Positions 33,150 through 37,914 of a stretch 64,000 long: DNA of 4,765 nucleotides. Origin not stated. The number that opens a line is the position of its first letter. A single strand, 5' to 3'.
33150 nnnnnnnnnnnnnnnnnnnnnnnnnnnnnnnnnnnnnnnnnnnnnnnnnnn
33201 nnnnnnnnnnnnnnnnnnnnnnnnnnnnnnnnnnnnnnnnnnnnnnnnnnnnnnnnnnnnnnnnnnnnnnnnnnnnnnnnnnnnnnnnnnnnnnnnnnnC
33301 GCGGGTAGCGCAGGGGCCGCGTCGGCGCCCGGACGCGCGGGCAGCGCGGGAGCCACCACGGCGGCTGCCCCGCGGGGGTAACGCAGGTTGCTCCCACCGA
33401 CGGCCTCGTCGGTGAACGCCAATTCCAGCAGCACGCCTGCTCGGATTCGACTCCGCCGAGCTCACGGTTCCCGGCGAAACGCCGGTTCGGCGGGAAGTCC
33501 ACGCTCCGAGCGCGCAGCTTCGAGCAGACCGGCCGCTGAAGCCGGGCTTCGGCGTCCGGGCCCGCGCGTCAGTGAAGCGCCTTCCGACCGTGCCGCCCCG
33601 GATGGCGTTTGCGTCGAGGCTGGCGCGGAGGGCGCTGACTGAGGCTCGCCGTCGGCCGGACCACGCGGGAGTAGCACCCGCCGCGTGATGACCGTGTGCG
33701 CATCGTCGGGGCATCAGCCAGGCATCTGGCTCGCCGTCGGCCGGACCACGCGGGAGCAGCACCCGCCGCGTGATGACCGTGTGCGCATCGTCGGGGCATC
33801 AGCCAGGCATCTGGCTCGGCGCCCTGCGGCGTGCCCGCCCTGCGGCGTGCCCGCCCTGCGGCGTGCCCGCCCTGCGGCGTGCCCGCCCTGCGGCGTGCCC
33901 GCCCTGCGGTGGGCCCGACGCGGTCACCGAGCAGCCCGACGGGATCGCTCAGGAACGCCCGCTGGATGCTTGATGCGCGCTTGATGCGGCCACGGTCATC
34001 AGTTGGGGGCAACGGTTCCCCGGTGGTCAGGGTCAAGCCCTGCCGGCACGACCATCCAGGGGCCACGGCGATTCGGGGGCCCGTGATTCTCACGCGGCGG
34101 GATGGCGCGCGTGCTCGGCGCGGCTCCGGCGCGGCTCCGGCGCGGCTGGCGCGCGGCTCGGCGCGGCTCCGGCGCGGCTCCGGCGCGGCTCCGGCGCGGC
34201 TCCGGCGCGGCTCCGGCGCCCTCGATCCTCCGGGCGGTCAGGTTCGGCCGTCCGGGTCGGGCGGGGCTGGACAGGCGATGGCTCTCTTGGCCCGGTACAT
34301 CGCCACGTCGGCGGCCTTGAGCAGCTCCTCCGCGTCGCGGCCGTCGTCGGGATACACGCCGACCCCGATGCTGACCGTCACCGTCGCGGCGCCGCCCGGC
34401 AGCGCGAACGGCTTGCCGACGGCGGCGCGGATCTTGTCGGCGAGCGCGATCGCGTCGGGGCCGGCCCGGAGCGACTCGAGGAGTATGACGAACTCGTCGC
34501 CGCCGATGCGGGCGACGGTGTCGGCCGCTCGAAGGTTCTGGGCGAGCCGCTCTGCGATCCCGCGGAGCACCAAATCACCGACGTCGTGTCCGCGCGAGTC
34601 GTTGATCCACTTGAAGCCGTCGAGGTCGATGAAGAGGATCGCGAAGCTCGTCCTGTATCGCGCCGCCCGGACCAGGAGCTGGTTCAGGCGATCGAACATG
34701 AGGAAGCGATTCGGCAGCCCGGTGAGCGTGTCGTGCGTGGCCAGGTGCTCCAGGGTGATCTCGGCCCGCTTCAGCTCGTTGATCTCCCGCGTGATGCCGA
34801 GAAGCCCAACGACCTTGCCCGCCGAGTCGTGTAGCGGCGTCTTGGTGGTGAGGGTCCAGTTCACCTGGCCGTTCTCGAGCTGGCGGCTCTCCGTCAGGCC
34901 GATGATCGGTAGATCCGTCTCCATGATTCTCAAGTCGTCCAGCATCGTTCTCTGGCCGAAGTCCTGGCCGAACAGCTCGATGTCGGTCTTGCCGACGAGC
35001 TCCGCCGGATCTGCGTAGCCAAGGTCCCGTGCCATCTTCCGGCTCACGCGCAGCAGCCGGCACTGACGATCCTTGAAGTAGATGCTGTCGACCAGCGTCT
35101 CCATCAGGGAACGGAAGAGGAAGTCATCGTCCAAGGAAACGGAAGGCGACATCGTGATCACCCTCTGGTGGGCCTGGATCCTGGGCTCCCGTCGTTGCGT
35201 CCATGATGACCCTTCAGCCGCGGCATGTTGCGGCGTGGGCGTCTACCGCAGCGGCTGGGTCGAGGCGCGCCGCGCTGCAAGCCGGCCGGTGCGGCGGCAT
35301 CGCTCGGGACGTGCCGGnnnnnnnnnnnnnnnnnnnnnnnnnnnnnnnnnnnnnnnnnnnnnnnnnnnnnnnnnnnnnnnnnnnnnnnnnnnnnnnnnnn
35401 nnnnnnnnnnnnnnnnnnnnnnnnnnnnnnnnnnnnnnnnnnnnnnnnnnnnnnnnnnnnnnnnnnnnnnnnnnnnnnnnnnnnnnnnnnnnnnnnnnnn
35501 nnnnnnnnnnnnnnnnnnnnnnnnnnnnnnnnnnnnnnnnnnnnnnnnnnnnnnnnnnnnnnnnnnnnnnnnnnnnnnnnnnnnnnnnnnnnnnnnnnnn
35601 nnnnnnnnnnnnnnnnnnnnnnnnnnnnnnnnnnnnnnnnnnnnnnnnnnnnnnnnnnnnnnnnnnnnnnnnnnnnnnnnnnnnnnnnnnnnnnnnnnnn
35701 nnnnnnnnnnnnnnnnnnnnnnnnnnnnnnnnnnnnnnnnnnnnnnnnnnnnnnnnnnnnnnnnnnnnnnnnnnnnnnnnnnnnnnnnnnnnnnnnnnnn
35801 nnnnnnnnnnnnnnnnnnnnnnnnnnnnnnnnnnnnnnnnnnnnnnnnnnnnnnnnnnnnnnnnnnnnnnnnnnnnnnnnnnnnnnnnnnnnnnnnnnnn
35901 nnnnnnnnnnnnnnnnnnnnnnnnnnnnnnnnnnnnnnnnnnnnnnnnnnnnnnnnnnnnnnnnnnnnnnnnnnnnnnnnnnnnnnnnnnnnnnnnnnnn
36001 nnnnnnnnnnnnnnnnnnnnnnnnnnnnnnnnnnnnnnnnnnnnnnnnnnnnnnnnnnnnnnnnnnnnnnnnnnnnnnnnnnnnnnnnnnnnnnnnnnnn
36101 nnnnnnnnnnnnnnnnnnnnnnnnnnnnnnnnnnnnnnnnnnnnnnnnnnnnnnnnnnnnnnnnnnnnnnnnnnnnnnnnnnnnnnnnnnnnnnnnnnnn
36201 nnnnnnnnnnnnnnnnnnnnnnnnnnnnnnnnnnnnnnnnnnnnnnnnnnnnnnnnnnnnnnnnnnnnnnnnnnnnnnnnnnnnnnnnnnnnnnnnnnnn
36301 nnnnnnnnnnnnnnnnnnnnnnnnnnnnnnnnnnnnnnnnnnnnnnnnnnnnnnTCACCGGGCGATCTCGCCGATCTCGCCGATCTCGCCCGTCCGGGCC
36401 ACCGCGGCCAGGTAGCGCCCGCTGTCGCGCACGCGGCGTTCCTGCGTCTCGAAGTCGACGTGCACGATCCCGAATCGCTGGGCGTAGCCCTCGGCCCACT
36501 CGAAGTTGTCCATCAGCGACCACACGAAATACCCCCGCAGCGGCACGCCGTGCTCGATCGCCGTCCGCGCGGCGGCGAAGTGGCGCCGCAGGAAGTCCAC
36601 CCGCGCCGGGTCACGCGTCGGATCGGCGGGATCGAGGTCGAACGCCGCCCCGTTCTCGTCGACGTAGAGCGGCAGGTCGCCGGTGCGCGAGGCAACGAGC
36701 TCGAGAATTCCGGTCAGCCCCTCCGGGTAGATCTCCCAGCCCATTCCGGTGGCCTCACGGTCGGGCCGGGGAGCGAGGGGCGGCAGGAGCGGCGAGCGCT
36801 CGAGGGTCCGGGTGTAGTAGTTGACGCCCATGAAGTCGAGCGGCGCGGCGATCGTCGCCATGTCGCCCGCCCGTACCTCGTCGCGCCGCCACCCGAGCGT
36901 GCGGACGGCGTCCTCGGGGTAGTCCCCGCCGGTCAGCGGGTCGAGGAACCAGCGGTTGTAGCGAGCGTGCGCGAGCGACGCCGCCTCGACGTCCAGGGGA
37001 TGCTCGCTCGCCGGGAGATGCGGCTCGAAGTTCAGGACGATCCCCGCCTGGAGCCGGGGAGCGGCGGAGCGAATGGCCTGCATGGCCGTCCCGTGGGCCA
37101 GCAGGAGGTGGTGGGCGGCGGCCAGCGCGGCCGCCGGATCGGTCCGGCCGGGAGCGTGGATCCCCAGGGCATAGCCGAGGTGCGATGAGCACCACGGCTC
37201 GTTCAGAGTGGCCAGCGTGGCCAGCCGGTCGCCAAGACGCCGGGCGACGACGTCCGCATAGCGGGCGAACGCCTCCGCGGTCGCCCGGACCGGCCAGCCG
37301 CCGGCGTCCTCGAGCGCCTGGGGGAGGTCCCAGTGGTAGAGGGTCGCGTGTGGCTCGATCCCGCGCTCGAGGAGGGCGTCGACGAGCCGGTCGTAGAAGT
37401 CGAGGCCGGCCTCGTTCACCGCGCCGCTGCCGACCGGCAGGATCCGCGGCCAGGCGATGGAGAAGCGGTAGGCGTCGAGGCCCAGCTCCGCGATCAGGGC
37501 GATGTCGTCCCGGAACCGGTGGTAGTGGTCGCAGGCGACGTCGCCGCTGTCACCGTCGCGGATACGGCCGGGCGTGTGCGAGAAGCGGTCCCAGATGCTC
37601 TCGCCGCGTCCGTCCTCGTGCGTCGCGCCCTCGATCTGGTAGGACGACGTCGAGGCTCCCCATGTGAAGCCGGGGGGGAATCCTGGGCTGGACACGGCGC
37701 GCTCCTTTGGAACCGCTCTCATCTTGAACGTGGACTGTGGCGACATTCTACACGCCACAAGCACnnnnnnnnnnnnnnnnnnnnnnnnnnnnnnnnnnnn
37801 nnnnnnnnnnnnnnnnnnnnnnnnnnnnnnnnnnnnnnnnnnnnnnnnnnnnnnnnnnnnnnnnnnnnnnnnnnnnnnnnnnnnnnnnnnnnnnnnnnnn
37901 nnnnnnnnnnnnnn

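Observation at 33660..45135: gatCA and gatB separated by an 11-kb cassette bounded by two copies of a complex palindromic repeat element (family A)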

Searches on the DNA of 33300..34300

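Call 65: search_rna_families(source=window, start=33300, end=34300, threshold=evalue, max_evalue=1)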
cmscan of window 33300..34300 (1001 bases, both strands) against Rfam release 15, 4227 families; matches with E-value up to 1: 1.
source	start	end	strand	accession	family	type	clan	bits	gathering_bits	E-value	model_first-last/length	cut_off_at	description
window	33508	33582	+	RF03468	mir-2830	Gene; miRNA;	-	24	70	0.038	1-76/76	no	mir-2830 microRNA precursor family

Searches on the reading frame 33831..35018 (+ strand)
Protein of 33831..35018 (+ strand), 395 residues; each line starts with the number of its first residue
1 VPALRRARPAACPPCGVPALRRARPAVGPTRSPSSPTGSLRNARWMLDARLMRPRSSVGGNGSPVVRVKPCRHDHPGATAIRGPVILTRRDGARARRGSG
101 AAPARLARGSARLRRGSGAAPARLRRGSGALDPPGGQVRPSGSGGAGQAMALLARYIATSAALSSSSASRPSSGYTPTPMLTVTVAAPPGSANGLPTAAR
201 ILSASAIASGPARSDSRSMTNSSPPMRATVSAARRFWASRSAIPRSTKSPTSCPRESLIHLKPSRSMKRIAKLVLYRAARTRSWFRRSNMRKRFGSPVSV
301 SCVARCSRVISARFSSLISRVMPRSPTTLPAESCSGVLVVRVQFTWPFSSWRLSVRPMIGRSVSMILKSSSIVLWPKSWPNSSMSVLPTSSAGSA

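Call 13: search_protein_families(library=pfam, proteins=[window:33831-35018:+])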
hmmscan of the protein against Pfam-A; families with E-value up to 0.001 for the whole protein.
window:33831-35018:+ (395 aa): 0 families

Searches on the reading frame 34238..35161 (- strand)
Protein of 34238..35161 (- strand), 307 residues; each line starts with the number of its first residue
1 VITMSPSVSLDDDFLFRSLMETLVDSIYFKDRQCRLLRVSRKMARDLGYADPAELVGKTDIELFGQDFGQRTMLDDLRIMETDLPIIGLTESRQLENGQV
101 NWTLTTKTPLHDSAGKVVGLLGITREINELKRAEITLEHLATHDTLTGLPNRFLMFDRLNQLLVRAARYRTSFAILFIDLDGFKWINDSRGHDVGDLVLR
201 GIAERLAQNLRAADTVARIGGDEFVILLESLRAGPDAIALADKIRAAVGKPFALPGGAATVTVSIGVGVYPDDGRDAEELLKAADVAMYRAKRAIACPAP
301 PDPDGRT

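Call 12: search_protein_families(library=pfam, proteins=[window:34238-35161:-])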
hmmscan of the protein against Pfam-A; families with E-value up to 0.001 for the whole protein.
window:34238-35161:- (307 aa): 3 families
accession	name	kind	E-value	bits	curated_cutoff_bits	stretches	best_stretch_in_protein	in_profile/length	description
PF00990.26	GGDEF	-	2.9e-47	160.9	23.8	1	141-294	1-157/161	Diguanylate cyclase, GGDEF domain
PF08448.16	PAS_4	-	1.9e-16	60.7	23.1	1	21-132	2-110/110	PAS fold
PF13426.13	PAS_9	-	6.9e-05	23.5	27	1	25-129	2-103/103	PAS domain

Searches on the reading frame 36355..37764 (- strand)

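Call 12: search_protein_families(library=pfam, proteins=[window:36355-37764:-])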
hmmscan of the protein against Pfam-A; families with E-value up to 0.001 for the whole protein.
window:36355-37764:- (469 aa): 1 family
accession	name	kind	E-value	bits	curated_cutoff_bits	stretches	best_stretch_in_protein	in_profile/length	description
PF00232.24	Glyco_hydro_1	-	6.8e-155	516.4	22.6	1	29-458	5-450/453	Glycosyl hydrolase family 1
